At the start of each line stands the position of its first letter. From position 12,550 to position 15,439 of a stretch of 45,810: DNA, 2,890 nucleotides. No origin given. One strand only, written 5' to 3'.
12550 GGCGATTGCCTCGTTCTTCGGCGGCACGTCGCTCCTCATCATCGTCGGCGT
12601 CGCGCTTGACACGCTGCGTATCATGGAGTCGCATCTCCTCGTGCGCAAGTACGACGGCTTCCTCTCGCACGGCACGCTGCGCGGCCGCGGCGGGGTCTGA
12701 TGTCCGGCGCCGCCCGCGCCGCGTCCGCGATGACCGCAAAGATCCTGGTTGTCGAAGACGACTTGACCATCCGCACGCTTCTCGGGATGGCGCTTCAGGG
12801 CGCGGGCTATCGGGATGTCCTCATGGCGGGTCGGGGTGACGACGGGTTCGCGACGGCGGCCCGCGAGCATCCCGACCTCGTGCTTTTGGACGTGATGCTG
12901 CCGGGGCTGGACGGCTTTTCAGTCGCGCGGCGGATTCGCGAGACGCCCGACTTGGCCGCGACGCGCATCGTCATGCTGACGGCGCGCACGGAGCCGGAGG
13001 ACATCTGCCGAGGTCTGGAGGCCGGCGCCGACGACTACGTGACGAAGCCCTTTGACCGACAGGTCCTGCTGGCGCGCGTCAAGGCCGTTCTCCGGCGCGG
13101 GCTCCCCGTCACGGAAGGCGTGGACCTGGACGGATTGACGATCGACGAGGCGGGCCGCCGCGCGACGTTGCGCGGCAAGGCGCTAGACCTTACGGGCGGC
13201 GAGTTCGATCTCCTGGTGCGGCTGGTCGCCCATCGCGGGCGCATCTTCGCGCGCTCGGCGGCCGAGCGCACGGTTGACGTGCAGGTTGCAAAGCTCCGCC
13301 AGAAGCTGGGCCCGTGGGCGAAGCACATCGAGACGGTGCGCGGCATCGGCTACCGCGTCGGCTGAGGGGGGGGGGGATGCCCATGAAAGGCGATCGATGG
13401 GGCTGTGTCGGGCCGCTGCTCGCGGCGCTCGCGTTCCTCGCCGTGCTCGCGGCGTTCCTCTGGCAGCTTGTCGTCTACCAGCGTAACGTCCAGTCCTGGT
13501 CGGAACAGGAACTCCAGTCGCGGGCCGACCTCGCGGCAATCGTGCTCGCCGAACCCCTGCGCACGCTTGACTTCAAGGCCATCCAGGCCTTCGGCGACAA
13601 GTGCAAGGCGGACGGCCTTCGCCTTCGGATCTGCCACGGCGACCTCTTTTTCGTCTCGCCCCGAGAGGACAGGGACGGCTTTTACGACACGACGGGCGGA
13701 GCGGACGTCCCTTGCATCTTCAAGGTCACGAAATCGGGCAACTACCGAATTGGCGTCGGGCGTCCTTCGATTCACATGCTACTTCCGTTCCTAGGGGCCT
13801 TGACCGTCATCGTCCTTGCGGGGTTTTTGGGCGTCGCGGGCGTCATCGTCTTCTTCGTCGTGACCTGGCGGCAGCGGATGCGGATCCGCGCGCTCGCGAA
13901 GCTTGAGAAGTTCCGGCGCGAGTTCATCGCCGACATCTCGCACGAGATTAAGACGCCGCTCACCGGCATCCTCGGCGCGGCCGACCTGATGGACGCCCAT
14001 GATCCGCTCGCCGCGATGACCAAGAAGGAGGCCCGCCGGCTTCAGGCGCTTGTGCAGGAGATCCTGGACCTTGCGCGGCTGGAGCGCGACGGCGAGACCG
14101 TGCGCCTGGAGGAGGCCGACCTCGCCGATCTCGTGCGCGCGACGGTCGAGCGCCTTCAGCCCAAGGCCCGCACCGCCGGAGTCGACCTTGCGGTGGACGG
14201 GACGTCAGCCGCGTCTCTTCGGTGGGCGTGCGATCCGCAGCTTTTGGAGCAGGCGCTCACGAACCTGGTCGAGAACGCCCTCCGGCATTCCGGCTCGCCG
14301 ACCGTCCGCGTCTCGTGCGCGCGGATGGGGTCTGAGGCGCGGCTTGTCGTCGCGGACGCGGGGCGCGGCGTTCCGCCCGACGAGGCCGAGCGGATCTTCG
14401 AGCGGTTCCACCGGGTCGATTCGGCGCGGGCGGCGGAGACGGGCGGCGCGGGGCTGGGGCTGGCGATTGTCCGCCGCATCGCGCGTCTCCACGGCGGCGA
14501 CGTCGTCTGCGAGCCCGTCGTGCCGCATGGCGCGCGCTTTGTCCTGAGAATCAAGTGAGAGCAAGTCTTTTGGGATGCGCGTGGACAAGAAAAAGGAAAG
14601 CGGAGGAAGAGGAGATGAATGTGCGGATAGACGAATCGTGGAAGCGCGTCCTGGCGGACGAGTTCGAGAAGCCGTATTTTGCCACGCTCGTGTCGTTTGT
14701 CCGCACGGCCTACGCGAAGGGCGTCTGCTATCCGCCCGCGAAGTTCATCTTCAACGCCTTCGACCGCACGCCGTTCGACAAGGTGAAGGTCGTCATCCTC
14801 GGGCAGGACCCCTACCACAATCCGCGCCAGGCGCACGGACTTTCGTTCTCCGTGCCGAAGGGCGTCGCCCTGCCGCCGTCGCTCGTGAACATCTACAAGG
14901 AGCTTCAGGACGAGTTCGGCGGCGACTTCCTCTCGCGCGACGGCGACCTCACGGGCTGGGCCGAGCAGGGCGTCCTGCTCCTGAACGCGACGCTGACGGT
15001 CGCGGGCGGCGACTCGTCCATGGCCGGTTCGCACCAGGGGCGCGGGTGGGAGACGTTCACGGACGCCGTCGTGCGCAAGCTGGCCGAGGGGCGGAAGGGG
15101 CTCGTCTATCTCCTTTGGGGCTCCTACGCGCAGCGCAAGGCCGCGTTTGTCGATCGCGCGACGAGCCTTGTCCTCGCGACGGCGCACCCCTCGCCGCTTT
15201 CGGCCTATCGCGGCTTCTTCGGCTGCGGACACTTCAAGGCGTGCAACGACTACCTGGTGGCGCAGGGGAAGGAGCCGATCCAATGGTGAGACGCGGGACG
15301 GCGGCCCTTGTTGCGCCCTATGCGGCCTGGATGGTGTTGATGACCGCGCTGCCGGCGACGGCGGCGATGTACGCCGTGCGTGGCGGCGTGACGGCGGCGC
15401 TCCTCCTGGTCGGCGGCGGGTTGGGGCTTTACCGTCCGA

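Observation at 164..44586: Window-wide pattern: AT-rich tandem arrays with 7-8 bp period sit at intercistronic junctions and in frame inside two genes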

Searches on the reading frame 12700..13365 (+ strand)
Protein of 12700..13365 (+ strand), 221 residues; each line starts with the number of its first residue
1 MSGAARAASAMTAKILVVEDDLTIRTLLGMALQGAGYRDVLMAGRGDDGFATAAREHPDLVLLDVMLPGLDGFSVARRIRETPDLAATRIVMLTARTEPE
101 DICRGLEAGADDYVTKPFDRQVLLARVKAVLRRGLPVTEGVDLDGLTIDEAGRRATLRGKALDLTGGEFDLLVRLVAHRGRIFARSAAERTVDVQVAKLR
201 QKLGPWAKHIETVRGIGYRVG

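Call 52: search_protein_families(library=pfam, proteins=[window:12700-13365:+])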
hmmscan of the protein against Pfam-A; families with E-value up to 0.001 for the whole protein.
window:12700-13365:+ (221 aa): 2 families
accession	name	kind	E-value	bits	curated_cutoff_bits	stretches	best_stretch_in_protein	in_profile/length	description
PF00072.30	Response_reg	-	8.6e-28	97.2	30.2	1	15-128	1-111/111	Response regulator receiver domain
PF00486.34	Trans_reg_C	-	2.1e-13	50.6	26.2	1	159-219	1-76/77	Transcriptional regulatory protein, C terminal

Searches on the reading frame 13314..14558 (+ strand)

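Call 52: search_protein_families(library=pfam, proteins=[window:13314-14558:+])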
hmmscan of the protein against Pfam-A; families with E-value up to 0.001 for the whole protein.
window:13314-14558:+ (414 aa): 4 families
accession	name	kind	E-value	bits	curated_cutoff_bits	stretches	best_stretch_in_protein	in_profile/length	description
PF02518.31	HATPase_c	-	4.4e-26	91.9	26.4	1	307-413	2-107/111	Histidine kinase-, DNA gyrase B-, and HSP90-like ATPase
PF00512.31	HisKA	-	7.4e-16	58.4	26.9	1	201-257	2-64/66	His Kinase A (phospho-acceptor) domain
PF13581.12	HATPase_c_2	-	2.1e-05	24.9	27.4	1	314-390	39-109/127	Histidine kinase-like ATPase domain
PF13589.12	HATPase_c_3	-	8.3e-05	23.1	25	1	311-383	3-77/137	Histidine kinase-, DNA gyrase B-, and HSP90-like ATPase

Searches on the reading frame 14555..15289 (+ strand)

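Call 52: search_protein_families(library=pfam, proteins=[window:14555-15289:+])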
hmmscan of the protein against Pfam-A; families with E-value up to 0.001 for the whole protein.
window:14555-15289:+ (244 aa): 1 family
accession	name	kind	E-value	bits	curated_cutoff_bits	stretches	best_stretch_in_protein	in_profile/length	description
PF03167.25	UDG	-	2e-16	60.8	24.3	1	73-234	5-140/141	Uracil DNA glycosylase superfamily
